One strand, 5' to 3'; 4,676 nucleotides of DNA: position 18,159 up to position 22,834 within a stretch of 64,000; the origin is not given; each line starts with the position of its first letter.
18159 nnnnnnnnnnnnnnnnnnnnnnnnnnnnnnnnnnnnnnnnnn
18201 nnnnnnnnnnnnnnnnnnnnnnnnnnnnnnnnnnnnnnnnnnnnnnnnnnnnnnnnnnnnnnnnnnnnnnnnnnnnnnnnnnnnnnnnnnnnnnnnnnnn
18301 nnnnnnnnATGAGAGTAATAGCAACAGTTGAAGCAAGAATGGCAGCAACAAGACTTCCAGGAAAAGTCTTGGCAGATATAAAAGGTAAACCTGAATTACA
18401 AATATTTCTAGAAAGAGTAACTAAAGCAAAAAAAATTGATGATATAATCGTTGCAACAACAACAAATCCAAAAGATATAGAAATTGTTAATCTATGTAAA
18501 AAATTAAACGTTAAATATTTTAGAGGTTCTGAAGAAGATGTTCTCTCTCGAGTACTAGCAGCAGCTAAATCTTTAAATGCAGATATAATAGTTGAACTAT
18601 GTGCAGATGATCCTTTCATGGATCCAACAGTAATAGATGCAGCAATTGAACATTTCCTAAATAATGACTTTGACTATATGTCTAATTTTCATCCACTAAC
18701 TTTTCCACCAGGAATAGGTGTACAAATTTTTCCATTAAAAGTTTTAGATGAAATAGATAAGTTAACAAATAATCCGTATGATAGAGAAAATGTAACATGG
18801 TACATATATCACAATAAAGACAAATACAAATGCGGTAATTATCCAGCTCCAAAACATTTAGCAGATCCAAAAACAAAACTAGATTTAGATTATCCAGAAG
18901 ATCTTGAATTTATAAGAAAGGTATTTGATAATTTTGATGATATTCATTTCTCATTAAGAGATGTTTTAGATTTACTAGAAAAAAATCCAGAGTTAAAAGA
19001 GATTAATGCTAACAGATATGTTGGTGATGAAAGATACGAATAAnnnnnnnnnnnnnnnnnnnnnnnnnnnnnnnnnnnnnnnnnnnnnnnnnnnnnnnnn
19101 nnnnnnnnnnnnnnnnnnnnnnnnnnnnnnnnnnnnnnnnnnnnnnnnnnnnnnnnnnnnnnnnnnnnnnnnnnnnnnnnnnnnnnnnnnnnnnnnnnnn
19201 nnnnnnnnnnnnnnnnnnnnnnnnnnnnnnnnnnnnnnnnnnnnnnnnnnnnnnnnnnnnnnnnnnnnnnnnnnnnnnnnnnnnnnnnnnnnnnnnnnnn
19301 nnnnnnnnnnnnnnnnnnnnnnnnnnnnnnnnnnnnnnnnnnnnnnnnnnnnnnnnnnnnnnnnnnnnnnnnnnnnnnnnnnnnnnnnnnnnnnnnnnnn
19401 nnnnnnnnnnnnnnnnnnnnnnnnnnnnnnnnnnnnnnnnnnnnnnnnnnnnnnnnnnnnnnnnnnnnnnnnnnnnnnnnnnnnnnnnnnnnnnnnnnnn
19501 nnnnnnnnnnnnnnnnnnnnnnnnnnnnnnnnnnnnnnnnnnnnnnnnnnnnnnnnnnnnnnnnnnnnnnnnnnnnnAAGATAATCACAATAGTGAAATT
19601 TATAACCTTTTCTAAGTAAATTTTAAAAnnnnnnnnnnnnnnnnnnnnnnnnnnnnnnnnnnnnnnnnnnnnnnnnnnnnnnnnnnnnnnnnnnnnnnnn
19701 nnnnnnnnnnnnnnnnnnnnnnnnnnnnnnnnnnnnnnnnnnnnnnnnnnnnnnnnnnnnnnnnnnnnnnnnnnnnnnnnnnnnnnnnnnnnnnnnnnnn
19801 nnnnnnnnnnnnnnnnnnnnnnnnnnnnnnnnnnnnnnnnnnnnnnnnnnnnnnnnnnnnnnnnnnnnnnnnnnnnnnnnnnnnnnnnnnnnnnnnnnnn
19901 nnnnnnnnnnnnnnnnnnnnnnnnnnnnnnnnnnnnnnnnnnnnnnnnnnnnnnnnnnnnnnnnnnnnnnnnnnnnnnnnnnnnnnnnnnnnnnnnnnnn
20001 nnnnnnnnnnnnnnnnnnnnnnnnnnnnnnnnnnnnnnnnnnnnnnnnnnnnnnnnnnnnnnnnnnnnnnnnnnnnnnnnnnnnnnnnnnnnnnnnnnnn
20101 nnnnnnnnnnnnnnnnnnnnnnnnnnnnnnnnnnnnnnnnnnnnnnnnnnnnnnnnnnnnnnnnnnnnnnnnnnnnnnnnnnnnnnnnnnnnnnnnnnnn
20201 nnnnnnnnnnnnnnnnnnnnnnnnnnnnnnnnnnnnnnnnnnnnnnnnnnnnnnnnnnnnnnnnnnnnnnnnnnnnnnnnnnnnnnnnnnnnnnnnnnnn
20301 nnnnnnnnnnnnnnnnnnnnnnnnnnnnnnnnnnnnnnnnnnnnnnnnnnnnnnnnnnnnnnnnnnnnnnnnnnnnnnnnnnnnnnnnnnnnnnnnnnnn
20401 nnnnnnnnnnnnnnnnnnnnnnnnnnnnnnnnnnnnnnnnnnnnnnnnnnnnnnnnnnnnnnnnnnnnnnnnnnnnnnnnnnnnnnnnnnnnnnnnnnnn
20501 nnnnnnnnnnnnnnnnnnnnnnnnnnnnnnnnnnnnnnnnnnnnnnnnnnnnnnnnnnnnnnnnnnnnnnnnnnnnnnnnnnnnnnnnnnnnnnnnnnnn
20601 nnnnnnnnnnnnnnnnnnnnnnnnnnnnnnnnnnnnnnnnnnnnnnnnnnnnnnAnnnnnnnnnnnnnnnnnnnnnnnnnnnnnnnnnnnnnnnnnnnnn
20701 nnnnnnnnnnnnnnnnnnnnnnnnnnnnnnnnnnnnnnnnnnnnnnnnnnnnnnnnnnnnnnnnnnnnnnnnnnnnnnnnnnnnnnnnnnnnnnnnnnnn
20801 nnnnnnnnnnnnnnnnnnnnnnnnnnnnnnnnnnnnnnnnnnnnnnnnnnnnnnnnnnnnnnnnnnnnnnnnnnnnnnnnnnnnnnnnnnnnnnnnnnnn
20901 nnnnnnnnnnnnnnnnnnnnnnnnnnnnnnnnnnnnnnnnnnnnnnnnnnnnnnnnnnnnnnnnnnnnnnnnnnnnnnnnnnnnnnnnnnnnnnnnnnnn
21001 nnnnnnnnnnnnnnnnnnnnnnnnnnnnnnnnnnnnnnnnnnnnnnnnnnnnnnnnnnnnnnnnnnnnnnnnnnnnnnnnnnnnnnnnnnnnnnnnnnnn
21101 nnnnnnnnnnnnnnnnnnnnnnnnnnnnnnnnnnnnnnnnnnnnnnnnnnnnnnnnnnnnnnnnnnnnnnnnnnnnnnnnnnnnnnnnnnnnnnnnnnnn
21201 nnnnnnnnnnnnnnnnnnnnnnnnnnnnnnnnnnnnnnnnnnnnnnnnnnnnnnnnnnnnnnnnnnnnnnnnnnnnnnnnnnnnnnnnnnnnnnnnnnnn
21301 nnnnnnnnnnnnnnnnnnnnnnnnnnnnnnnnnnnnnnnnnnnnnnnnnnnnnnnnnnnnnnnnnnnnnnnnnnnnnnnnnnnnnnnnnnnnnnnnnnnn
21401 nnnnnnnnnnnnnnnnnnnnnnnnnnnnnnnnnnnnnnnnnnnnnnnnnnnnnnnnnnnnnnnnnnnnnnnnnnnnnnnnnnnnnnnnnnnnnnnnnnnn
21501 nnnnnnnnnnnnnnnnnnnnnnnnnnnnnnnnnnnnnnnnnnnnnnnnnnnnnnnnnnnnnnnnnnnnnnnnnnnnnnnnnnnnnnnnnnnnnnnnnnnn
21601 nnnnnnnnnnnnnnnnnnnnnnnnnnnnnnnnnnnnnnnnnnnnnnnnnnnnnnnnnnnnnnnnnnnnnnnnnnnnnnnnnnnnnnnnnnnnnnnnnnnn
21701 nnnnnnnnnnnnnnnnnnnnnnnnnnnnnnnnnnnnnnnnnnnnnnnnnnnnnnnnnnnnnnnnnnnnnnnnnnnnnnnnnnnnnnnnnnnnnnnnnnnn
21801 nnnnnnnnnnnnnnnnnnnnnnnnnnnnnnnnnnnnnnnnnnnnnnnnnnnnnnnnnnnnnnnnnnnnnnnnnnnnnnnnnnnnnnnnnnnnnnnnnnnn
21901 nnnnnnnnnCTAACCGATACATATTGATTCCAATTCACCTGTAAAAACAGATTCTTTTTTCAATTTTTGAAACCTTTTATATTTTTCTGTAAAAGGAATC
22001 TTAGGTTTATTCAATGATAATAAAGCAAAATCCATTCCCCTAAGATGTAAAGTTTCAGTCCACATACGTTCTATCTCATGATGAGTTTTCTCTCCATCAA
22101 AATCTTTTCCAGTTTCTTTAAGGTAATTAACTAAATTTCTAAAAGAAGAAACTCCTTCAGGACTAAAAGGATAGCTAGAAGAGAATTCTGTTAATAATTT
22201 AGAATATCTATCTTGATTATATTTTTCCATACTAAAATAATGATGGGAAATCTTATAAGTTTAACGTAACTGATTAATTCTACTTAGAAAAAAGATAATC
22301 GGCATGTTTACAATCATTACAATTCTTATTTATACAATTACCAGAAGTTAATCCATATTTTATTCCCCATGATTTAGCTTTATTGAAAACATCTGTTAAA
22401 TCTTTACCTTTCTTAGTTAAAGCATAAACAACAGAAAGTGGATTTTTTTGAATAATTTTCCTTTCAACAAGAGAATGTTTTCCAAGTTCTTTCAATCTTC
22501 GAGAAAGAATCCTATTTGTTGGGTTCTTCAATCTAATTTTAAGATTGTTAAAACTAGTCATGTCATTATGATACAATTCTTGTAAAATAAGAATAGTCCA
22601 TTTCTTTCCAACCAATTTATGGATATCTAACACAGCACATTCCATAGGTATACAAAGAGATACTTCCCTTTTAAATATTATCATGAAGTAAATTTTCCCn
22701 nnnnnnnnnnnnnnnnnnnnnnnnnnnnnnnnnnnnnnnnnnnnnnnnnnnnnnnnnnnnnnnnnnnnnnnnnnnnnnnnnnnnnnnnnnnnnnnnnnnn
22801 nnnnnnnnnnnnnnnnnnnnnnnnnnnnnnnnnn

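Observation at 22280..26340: Cluster of HxlR-type regulator, SPASM-domain radical SAM and a 709-aa class B radical SAM with long C-terminal extension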

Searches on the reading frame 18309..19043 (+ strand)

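Call 3: search_protein_families(library=pfam, proteins=[window:18309-19043:+], max_evalue=0.01)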
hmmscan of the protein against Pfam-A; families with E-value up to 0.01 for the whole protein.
window:18309-19043:+ (244 aa): 2 families
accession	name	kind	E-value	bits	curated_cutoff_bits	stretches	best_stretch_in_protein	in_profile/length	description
PF02348.25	CTP_transf_3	-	2.6e-30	106.3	22.6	1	5-205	2-205/217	Cytidylyltransferase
PF12804.13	NTP_transf_3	-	2.2e-06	28.4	27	1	18-124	15-119/160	MobA-like NTP transferase domain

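Call 4: search_protein_families(library=ncbifam, proteins=[window:18309-19043:+], max_evalue=0.01)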
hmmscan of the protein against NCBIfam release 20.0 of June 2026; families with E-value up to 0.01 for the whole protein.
window:18309-19043:+ (244 aa): 11 families
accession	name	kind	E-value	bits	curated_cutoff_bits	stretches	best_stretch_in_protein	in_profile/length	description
NF003952.0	PRK05450.1-5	subfamily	2.4e-21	76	193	1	1-120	1-120/250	3-deoxy-manno-octulosonate cytidylyltransferase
NF009905.0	PRK13368.1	subfamily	1.4e-20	73.6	255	1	1-121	1-119/243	3-deoxy-manno-octulosonate cytidylyltransferase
NF003950.0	PRK05450.1-3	subfamily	1.9e-13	50.3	234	1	1-120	1-121/248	3-deoxy-manno-octulosonate cytidylyltransferase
NF003948.0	PRK05450.1-1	equivalog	5e-13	48.8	281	1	2-123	5-127/248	3-deoxy-manno-octulosonate cytidylyltransferase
TIGR00466.1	kdsB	equivalog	6.6e-13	48.6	155.2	1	4-125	4-125/241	3-deoxy-manno-octulosonate cytidylyltransferase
NF001457.0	PRK00317.1-3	equivalog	7.8e-07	28.8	164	1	19-151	19-147/200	molybdenum cofactor guanylyltransferase MobA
TIGR03584.1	PseF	equivalog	0.00029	20.5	205.7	1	4-140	1-144/222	pseudaminic acid cytidylyltransferase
TIGR04440.1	glyco_TIGR04440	domain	0.00085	19.1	70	1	58-125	47-114/215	TIGR00180 family glycosyltransferase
NF053639.1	Mfer334_fam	equivalog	0.0013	18.6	260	1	17-119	25-129/209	pseudomurein biosynthesis protein PmurB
TIGR03202.1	pucB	equivalog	0.0016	18.2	235.05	1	72-134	79-141/192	xanthine dehydrogenase accessory protein PucB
TIGR03310.1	matur_MocA_YgfJ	equivalog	0.0092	16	186.45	0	18-120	16-119/188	molybdenum cofactor cytidylyltransferase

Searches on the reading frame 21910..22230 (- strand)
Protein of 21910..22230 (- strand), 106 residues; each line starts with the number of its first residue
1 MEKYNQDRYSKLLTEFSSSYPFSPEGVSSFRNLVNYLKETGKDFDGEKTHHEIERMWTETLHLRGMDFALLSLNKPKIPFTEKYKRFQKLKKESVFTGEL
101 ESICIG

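Call 3: search_protein_families(library=pfam, proteins=[window:21910-22230:-], max_evalue=0.01)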
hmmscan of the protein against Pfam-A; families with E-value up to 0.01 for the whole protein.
window:21910-22230:- (106 aa): 0 families

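Call 4: search_protein_families(library=ncbifam, proteins=[window:21910-22230:-], max_evalue=0.01)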
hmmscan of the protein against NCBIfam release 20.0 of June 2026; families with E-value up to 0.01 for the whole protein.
window:21910-22230:- (106 aa): 0 families

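Call 72: search_protein_representatives(protein=window:21910-22230:-)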
Query: 106 residues. Proteins with E-value up to 0.001 (for the whole library): 9; up to 1e-10: 2; up to 1e-30: 1. The best 9 are listed.
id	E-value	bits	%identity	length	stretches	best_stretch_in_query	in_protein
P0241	1.4e-65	234.3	100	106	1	1-106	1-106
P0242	5.9e-14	68.4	31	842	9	21-59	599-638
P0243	1.6e-07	47.8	31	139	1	4-106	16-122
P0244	2.1e-06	44.2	36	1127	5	23-56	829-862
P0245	1.4e-05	41.6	32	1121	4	13-59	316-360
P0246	2.2e-05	40.9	38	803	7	24-57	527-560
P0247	3.5e-05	40.2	37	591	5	15-56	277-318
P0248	8.9e-05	38.9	25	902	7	14-52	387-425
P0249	1.6e-04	38.1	32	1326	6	18-59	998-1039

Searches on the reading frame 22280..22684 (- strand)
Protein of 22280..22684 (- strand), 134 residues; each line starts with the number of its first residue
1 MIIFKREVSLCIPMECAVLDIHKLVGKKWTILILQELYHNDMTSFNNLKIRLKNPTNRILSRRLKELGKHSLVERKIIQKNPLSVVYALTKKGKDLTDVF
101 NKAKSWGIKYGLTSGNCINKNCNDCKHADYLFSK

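Call 3: search_protein_families(library=pfam, proteins=[window:22280-22684:-], max_evalue=0.01)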
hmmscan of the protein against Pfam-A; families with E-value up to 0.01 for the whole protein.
window:22280-22684:- (134 aa): 3 families
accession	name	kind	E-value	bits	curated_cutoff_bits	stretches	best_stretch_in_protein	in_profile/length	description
PF01638.23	HxlR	-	1.2e-19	70.4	20.8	1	24-110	1-86/91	HxlR-like helix-turn-helix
PF04919.18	DUF655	-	0.0049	17.3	22.2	0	18-69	117-171/181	Protein of unknown function (DUF655)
PF13814.12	Replic_Relax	-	0.0094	16.5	25.3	1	55-97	21-70/191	Replication-relaxation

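Call 4: search_protein_families(library=ncbifam, proteins=[window:22280-22684:-], max_evalue=0.01)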
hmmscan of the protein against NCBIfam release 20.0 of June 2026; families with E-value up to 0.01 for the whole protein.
window:22280-22684:- (134 aa): 2 families
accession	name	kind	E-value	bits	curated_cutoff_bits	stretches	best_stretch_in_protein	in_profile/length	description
NF047364.1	redox_TF_RrpB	exception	9.2e-14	51.6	175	1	15-110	4-103/105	MarR family transcription factor RrpB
NF047367.1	redox_TF_RrpA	exception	3.1e-11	43.4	185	1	14-109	4-99/101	MarR family transcription factor RrpA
